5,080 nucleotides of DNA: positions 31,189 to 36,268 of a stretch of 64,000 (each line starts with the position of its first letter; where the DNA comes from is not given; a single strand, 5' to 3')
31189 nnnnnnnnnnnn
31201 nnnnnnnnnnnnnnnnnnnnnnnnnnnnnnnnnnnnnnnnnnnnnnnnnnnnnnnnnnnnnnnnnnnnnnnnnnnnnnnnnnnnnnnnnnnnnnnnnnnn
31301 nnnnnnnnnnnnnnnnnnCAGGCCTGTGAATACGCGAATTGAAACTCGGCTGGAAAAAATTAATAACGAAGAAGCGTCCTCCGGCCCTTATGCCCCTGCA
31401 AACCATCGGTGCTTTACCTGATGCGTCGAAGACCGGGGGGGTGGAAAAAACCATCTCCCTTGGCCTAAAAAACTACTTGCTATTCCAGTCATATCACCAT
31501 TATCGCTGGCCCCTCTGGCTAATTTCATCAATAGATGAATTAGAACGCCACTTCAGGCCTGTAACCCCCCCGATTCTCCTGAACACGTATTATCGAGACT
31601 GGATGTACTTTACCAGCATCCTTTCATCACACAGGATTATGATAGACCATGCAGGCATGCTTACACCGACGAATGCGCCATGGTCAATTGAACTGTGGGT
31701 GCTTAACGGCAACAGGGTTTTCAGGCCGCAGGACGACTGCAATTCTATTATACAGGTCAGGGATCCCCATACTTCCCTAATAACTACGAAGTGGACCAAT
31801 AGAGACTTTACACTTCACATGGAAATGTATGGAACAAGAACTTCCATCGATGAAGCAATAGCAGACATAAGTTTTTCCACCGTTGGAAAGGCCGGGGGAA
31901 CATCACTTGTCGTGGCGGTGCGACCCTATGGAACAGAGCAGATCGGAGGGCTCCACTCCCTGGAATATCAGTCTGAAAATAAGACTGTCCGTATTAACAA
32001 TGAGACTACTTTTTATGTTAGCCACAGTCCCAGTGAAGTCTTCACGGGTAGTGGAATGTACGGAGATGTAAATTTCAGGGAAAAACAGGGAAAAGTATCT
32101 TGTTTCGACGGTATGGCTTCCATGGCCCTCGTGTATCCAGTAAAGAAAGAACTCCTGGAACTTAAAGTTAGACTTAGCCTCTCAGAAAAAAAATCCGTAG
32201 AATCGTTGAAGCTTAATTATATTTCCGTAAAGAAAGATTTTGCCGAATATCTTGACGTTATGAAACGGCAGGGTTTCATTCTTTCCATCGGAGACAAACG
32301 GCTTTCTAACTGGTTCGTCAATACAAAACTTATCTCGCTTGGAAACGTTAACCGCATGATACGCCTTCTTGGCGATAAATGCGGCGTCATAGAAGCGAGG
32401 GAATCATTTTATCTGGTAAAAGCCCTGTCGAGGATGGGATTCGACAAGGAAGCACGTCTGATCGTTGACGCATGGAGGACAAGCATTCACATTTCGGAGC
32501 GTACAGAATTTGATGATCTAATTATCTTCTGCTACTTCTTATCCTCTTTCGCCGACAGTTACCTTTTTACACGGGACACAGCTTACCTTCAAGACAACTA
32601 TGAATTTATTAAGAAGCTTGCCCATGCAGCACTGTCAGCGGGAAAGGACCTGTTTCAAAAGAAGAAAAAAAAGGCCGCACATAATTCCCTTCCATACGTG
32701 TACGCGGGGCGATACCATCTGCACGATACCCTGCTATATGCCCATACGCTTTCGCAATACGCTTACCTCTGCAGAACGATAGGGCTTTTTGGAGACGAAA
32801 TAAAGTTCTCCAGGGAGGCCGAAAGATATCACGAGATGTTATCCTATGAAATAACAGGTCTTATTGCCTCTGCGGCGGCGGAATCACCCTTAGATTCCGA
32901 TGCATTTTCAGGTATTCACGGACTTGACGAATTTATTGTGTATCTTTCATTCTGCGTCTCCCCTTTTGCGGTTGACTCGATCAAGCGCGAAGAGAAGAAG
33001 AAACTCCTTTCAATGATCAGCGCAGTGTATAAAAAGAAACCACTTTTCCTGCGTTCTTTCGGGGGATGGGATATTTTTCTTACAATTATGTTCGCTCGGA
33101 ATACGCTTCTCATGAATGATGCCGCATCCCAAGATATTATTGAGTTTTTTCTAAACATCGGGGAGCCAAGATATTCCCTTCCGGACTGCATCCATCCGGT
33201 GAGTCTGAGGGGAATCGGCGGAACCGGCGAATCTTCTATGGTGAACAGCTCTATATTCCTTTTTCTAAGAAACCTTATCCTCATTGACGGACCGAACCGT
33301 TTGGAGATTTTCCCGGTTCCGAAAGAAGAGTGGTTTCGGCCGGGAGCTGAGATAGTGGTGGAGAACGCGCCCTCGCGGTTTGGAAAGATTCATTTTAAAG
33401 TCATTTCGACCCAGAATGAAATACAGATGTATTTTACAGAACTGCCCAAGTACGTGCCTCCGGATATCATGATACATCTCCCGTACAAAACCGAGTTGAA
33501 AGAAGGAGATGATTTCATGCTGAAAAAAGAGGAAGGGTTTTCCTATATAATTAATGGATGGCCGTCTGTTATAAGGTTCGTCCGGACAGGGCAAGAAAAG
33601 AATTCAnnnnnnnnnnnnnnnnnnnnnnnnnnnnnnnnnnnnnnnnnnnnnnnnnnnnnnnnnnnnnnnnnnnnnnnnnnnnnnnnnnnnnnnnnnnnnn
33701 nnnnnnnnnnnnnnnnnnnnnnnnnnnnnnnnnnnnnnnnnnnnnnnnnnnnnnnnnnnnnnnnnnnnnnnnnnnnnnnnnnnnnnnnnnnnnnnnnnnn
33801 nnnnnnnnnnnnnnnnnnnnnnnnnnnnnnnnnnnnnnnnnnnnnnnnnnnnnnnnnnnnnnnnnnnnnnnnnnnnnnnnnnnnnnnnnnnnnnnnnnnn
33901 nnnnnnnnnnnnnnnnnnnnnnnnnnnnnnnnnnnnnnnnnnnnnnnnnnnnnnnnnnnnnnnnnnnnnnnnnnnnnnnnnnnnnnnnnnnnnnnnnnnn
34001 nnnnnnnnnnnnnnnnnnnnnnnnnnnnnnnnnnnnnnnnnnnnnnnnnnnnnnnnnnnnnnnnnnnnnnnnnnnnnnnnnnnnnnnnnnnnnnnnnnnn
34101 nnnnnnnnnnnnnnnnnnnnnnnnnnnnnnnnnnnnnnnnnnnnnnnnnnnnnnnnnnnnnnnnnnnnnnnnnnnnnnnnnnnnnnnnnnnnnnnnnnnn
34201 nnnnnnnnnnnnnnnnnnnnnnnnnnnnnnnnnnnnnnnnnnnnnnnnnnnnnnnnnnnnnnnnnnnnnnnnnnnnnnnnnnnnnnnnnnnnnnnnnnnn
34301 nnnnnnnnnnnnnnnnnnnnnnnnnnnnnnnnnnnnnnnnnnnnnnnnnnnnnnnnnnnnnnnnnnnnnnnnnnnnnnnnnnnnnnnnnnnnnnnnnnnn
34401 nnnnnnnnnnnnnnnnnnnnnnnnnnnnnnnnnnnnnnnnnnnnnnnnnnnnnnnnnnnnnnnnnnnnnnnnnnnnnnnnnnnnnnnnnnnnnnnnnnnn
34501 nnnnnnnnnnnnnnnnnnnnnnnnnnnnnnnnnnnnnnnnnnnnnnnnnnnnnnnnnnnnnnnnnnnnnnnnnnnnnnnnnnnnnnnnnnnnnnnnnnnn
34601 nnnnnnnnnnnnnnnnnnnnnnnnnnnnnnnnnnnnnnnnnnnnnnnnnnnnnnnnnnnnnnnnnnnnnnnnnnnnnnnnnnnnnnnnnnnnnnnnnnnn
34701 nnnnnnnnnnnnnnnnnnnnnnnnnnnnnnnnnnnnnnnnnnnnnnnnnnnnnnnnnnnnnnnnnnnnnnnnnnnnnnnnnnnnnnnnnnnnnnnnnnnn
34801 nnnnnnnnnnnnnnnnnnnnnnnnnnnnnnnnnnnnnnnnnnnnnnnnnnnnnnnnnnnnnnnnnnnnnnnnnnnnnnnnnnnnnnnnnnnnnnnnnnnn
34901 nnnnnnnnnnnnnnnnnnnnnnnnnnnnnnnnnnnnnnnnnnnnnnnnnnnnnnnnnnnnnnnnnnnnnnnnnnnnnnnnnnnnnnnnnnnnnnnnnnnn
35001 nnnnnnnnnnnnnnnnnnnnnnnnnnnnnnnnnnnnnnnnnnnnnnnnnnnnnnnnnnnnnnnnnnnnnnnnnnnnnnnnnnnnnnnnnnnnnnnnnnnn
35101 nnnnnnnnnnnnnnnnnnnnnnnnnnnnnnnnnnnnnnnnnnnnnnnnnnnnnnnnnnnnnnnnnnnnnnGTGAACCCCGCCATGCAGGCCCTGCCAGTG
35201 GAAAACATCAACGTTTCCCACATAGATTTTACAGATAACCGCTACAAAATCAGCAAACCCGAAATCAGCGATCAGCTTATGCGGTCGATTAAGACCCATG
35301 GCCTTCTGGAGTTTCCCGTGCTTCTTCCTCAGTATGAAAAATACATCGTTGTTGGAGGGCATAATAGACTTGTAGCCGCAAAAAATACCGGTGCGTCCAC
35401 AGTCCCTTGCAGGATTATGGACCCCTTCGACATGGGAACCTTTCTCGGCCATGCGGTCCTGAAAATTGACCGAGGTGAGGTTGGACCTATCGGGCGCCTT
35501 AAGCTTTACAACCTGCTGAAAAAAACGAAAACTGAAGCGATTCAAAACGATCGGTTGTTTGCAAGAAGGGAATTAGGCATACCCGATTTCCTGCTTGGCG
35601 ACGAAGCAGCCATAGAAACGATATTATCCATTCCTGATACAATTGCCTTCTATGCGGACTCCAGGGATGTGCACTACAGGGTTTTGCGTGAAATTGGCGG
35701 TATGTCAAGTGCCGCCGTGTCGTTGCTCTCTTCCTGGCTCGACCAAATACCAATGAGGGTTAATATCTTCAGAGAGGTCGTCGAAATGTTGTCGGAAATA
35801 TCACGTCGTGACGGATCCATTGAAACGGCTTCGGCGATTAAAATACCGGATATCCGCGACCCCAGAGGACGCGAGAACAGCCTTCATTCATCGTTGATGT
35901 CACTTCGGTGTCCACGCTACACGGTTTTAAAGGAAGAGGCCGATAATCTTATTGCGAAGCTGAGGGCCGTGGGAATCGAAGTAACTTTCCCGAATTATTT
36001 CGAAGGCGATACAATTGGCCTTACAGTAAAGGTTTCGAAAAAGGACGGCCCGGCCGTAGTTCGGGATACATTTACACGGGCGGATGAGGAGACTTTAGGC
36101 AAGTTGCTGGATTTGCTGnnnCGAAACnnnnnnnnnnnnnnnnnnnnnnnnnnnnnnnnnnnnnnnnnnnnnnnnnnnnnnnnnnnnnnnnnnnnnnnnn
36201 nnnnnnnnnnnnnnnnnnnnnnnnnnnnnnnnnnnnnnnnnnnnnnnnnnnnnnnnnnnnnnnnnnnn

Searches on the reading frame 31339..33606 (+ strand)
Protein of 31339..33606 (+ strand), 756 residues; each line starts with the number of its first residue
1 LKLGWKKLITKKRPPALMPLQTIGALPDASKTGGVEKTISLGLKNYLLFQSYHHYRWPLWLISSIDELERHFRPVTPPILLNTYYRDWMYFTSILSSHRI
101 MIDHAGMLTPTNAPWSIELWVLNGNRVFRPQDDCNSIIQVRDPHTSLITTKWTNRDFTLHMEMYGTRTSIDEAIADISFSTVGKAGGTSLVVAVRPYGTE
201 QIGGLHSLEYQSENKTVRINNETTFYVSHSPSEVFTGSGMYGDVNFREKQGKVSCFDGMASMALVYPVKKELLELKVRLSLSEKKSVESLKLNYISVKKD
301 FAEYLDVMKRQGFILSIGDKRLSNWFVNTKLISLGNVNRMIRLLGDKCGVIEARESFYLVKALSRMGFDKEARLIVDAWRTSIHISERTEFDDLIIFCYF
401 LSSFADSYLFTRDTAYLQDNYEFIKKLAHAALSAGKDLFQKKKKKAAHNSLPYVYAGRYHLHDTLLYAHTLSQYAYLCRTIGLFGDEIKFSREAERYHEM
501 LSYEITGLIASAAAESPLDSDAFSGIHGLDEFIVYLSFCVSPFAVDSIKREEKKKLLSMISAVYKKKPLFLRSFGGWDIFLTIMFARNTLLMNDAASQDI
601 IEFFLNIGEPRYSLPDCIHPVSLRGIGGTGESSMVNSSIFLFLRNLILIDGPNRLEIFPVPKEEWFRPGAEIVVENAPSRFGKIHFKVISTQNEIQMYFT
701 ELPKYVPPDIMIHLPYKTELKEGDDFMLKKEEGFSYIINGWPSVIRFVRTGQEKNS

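Call 10: search_protein_families(library=pfam, proteins=[window:31339-33606:+], max_evalue=0.01)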
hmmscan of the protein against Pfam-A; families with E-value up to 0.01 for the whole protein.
window:31339-33606:+ (756 aa): 0 families

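Call 24: search_protein_families(library=pfam, proteins=[window:31339-33606:+], max_evalue=1)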
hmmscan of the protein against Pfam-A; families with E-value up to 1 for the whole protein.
window:31339-33606:+ (756 aa): 0 families

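Call 34: search_solved_structures(query=A4, max_evalue=1)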
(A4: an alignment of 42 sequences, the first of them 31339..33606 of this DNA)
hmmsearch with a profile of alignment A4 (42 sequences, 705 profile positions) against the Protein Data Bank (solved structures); distinct sequences matched with E-value up to 1: 10.
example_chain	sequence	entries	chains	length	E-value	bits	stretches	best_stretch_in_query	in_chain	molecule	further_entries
5iww_D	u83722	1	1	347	2.6e-07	32.4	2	304-376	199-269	PLS9-PPR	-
1agr_E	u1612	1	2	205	0.018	16.4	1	203-327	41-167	RGS4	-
1ezt_A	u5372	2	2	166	0.022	16.1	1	210-327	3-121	REGULATOR OF G-PROTEIN SIGNALING 4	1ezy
9qep_A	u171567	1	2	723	0.081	14.3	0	342-417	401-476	O-GlcNAcase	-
5mra_A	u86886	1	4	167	0.17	13.2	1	332-386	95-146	Sorcin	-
4upg_A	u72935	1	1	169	0.18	13.2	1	332-386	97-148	SORCIN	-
2jc2_A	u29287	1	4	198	0.24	12.7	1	332-386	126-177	SORCIN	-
1juo_A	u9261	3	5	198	0.25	12.7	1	332-386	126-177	sorcin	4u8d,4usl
3cih_A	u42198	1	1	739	0.43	11.9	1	372-497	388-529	Putative alpha-rhamnosidase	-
1gjy_A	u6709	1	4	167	0.91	10.8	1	332-382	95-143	SORCIN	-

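Call 36: search_protein_families(library=pfam, alignment_id=A4, max_evalue=0.1)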
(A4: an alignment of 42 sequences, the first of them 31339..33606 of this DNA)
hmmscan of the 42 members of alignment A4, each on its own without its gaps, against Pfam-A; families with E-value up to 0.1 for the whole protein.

A. member 1, window:31339-33606:+ (756 aa): 0 families

B. families by the number of members that match (of 42 scanned): 6 families
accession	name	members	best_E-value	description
PF17389.8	Bac_rhamnosid6H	2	0.00056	Bacterial alpha-L-rhamnosidase 6 hairpin glycosidase domain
PF14853.12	Fis1_TPR_C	2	0.0066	Fis1 C-terminal tetratricopeptide repeat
PF22124.2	Glyco_hydro_95_cat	2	0.021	Glycosyl hydrolase family 95 catalytic domain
PF06662.19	C5-epim_C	1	0.0099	D-glucuronyl C5-epimerase C-terminus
PF04947.19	Pox_VLTF3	1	0.026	Poxvirus Late Transcription Factor VLTF3 like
PF16057.10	DUF4800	1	0.057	Domain of unknown function (DUF4800)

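Call 38: find_homologous_proteins(query=window:31339-33606:+)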
Query window:31339-33606:+ (756 aa): 7 proteins with E <= 0.001 among 8000 candidates.
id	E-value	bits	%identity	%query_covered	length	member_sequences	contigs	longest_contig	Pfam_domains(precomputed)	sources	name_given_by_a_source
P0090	0.0e+0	1702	100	98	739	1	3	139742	-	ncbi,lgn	-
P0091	6.4e-245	833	48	99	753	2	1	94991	-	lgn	-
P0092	3.2e-229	781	48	95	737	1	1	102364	-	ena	-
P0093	2.4e-228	778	48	99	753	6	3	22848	-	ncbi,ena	-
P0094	8.7e-226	770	49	95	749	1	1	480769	-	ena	-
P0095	6.0e-157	542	36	97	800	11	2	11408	-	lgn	-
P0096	5.2e-23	99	21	93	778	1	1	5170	-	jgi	-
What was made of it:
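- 31390..33609 (+): ~739-aa GH15/GH94-like protein (beta-sandwich + (alpha/alpha)6 barrel + beta-sandwich); accessory to the cluster. The public gene call is 739 aa (call 38).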

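Call 40: find_homologous_proteins(query=A4)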
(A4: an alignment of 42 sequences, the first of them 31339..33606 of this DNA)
Query A4 (42 sequences) (756 aa, profile of the alignment): 7 proteins with E <= 0.001 among 8000 candidates.
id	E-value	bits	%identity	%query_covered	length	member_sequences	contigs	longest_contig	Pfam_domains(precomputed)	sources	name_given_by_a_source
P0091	3.4e-270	916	48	99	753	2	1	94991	-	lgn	-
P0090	2.3e-264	897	100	98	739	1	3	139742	-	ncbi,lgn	-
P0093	1.3e-257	875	48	99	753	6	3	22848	-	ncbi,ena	-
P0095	1.4e-253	861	36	97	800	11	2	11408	-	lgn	-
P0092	1.6e-242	825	48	95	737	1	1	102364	-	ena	-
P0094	6.8e-242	823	49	95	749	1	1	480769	-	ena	-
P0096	1.9e-44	170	21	93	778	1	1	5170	-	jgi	-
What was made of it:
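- Tried and rejected: A second homologue search for the 756-aa neighbour, using a 42-sequence alignment, returned the same 7 proteins (calls 38, 40).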

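Call 52: predict_structure(alignment_id=A7)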
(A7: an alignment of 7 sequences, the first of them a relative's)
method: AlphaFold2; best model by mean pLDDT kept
length: 739 residues; sequences in the alignment: 7
mean_pLDDT: 73.2   pTM: 0.76
mean pLDDT of the five models: 73.2, 72.8, 70.9, 70.0, 63.2
residues with pLDDT >= 90: 118; 70-90: 366; 50-70: 156; < 50: 99
segments of 3 or more residues with pLDDT < 50: 1-16, 45-62, 424-442, 497-514, 522-525, 633-638, 710-715, 735-739
pLDDT, mean of each block of 10 residues (from residue 1): 34 49 73 74 51 42 55 81 85 87 87 82 85 91 89 81 80 91 82 91 88 91 67 85 92 85 75 75 87 67 81 89 83 85 88 90 89 85 89 78 92 84 42 26 66 86 77 86 77 56 35 49 53 73 64 55 79 72 83 83 69 78 82 47 59 73 62 85 62 63 63 53 70 53
secondary structure, 60 per line:
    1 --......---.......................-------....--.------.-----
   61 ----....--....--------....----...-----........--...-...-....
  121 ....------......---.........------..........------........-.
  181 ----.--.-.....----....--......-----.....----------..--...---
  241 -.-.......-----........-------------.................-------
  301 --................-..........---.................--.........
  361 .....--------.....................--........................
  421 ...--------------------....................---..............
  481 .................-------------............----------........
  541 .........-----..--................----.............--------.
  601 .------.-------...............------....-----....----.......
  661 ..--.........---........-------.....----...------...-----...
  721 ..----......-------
elements in order (helices of 4 or more, strands of 3 or more residues): H3-8 H12-34 H42-45 H65-68 E71-74 E83-86 E91-93 E99-106 E109-111 E120-124 E131-136 E140-148 E155-164 E171-178 E190-194 E199-202 E205-210 E216-220 E235-237 E244-250 E256-263 H277-293 H303-318 H320-329 H333-349 H352-365 H374-394 H397-423 H444-463 H467-497 H511-522 H533-549 E559-561 H562-574 H579-591 H616-630 E637-640 H646-649 E654-662 E665-673 E677-684 E692-696 E701-703 E710-712 E718-722 E727-732
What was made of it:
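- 31390..33609 (+): AF2 pLDDT 73 (call 52).
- Tried and rejected: Its model rests on a shallow alignment (pLDDT 73; call 52).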

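Call 56: fold_search(model_id=the predicted structure, library=pdb)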
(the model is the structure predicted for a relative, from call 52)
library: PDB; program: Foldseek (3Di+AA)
matches with E <= 10: 662; with E <= 0.001: 129
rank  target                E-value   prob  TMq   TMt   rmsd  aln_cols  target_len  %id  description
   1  1lf6_A                2.5e-12  1.00  0.51  0.56   7.7       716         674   10  CRYSTAL STRUCTURE OF BACTERIAL GLUCOAMYLASE (released 2003-02-25)
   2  8hob_A                4.0e-12  1.00  0.50  0.46  10.0       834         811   10  The cryo-EM structure of cellobiose phosphorylase from Clostridium thermocellum ( variant) (released 2024-03-20)
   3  1ug9                  1.3e-11  1.00  0.53  0.40  15.3       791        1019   11  Crystal Structure of Glucodextranase from Arthrobacter globiformis I42 (released 2003-12-09)
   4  3qde_A                1.7e-11  1.00  0.51  0.47   9.4       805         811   10  The structure of Cellobiose phosphorylase from Clostridium thermocellum in complex with phosphate (released 2011-11-09)
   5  8ho8_A                2.0e-11  1.00  0.49  0.45  10.4       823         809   10  The cryo-EM structure of cellobiose phosphorylase from Clostridium thermocellum in complex with cellobiose (released 2023-12-13)
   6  8ho9_A                2.6e-11  1.00  0.49  0.45  10.3       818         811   10  The cryo-EM structure of cellobiose phosphorylase from Clostridium thermocellum (cysteine-to-serine varient) (released 2023-12-13)
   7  8ho7_A                7.9e-11  1.00  0.50  0.46  10.3       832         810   10  The cryo-EM structure of cellobiose phosphorylase from Clostridium thermocellum (released 2023-12-13)
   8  4zlf                  8.2e-11  1.00  0.50  0.47   8.0       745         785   11  Cellobionic acid phosphorylase - cellobionic acid complex (released 2015-06-10)
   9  4zle                  1.1e-10  1.00  0.48  0.46   8.7       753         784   10  Cellobionic acid phosphorylase - ligand free structure (released 2015-06-10)
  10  3acs_A                3.4e-10  1.00  0.48  0.44   9.0       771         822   10  Crystal Structure of Cellvibrio gilvus Cellobiose Phosphorylase W488F mutant (released 2010-12-22)
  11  4ktr_B                7.3e-10  1.00  0.46  0.45  10.3       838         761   10  Crystal structure of 2-O-alpha-glucosylglycerol phosphorylase in complex with isofagomine and glycerol (released 2014-05-21)
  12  5nz7_B                8.0e-10  1.00  0.47  0.38   9.8       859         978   11  Clostridium thermocellum cellodextrin phosphorylase ligand free form (released 2017-08-09)
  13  3afj_A                8.4e-10  1.00  0.50  0.46   9.8       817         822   10  Crystal Structure of Cellvibrio gilvus Cellobiose Phosphorylase triple mutant (released 2011-03-23)
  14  3rrs_A                8.8e-10  1.00  0.51  0.47   9.8       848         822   11  Crystal structure analysis of cellobiose phosphorylase from Cellulomonas uda (released 2012-05-09)
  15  9ju0_AAA              1.0e-09  1.00  0.49  0.42   8.7       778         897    8  C-terminally truncated dextran dextrinase bound with acarbose (released 2025-09-03)
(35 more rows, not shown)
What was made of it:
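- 31390..33609 (+): Foldseek bacterial glucoamylase 1lf6 E=2.5e-12 and cellobiose phosphorylases (call 56).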

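Call 63: search_protein_families(library=padloc, proteins=[window:31339-33606:+], max_evalue=0.01)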
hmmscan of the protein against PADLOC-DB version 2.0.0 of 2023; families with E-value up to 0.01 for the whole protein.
window:31339-33606:+ (756 aa): 0 families

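Call 64: search_protein_families(library=ncbifam, proteins=[window:31339-33606:+], max_evalue=0.001)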
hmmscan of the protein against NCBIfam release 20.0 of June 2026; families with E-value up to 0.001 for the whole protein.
window:31339-33606:+ (756 aa): 0 families

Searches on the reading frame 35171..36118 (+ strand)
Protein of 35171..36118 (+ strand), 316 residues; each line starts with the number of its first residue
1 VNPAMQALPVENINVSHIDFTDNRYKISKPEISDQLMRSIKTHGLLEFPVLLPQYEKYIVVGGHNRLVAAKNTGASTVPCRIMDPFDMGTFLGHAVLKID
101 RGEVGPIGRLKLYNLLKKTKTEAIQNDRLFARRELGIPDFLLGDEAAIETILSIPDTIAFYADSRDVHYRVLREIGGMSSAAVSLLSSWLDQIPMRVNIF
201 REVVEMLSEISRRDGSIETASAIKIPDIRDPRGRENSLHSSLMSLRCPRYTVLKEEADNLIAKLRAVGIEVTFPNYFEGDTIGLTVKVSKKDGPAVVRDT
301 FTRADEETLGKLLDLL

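Call 24: search_protein_families(library=pfam, proteins=[window:35171-36118:+], max_evalue=1)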
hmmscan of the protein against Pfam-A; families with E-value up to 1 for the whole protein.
window:35171-36118:+ (316 aa): 1 family
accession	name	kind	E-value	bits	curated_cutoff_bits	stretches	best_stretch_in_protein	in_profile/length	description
PF02195.25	ParB_N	-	4.2e-05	24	26.3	1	22-84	17-79/95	ParB N-terminal domain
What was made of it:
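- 35171..36121 (+): 316-aa ParB/Srx-fold protein with GHNR in place of GERR. Pfam ParB_N E=4.2e-5 (call 24).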

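Call 35: search_solved_structures(query=A6, max_evalue=1, show_alignments=2)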
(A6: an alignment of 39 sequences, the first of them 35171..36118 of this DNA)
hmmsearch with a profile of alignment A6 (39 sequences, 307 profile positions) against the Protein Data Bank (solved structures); distinct sequences matched with E-value up to 1: 20.
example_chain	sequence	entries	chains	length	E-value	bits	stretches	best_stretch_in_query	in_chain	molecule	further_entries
7o0n_A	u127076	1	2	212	1.1e-09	41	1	5-118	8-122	ParB family protein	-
7bnk_A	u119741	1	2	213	1.9e-09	40.2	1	5-118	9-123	ParB family protein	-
7bnr_A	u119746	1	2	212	2.5e-09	39.9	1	21-118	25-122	ParB family protein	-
4umk_A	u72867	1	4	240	5.1e-09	38.9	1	18-125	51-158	PROBABLE CHROMOSOME-PARTITIONING PROTEIN PARB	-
1vz0_A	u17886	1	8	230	6.3e-08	35.3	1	24-121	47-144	Chromosome-partitioning protein Spo0J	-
7ng0_A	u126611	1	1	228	6.5e-07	32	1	21-183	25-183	Nucleoid occlusion protein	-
7nfu_A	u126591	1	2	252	8.3e-07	31.6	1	21-183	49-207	Nucleoid occlusion protein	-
6sdk_A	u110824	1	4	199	1.4e-06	30.9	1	24-120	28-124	Stage 0 sporulation protein J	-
7ol9_A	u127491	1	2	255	0.00014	24.3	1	18-182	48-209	Nucleoid occlusion protein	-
6t1f_A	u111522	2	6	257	0.00035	23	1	19-93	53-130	Chromosome-partitioning protein ParB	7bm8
6ky4_A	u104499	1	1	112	0.00066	22.1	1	17-78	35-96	Sulfiredoxin, chloroplastic/mitochondrial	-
1vk1_A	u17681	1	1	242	0.00073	21.9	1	25-81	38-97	Conserved hypothetical protein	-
5x0j_A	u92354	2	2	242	0.0038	19.6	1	25-81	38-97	Free serine kinase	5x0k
5x0b_A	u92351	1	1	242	0.0042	19.4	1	25-81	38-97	Free serine kinase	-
5x0e_A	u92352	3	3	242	0.0042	19.4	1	25-81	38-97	Free serine kinase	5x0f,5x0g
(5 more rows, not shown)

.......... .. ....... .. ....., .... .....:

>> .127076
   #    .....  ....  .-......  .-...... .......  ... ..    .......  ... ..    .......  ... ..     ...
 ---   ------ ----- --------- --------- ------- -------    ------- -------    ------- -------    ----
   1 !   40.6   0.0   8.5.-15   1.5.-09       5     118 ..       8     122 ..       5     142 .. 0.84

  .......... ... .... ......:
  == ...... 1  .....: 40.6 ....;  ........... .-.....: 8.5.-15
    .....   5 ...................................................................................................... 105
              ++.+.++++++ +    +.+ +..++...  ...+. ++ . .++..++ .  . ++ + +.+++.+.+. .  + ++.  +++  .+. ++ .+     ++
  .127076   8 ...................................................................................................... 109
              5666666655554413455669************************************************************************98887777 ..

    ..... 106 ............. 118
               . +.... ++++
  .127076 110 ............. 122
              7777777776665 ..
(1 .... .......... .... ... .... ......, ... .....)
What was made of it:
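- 35171..36121 (+): Family profile vs Myxococcus ParB 7o0n E=1.1e-9, also Spo0J and Noc (call 35).
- The ParB-like protein has GHNR instead of the GERR arginine patch (call 35).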

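Call 63: search_protein_families(library=padloc, proteins=[window:35171-36118:+], max_evalue=0.01)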
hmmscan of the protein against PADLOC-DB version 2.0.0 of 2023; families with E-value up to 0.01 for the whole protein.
window:35171-36118:+ (316 aa): 1 family
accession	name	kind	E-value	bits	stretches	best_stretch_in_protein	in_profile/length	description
PDLC03229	MTase_II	-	0.00044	17.1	1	31-87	34-88/436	Type II methyltransferase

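Call 64: search_protein_families(library=ncbifam, proteins=[window:35171-36118:+], max_evalue=0.001)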
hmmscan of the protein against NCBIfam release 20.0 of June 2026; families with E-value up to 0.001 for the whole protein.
window:35171-36118:+ (316 aa): 3 families
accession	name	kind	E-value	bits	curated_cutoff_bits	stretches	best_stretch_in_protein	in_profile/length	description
NF053625.1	SerKinSerKArch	equivalog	2.9e-07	29.9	380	1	22-88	25-93/244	ADP-dependent L-serine kinase SerK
TIGR04285.1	nucleoid_noc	exception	2.8e-06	26.9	315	1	9-88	6-81/255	nucleoid occlusion protein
TIGR00180.1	parB_part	domain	0.00019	21.2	58.45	1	13-84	10-83/186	ParB/RepB/Spo0J family partition protein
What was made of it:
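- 35171..36121 (+): NCBIfam SerK E=2.9e-7 (call 64).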
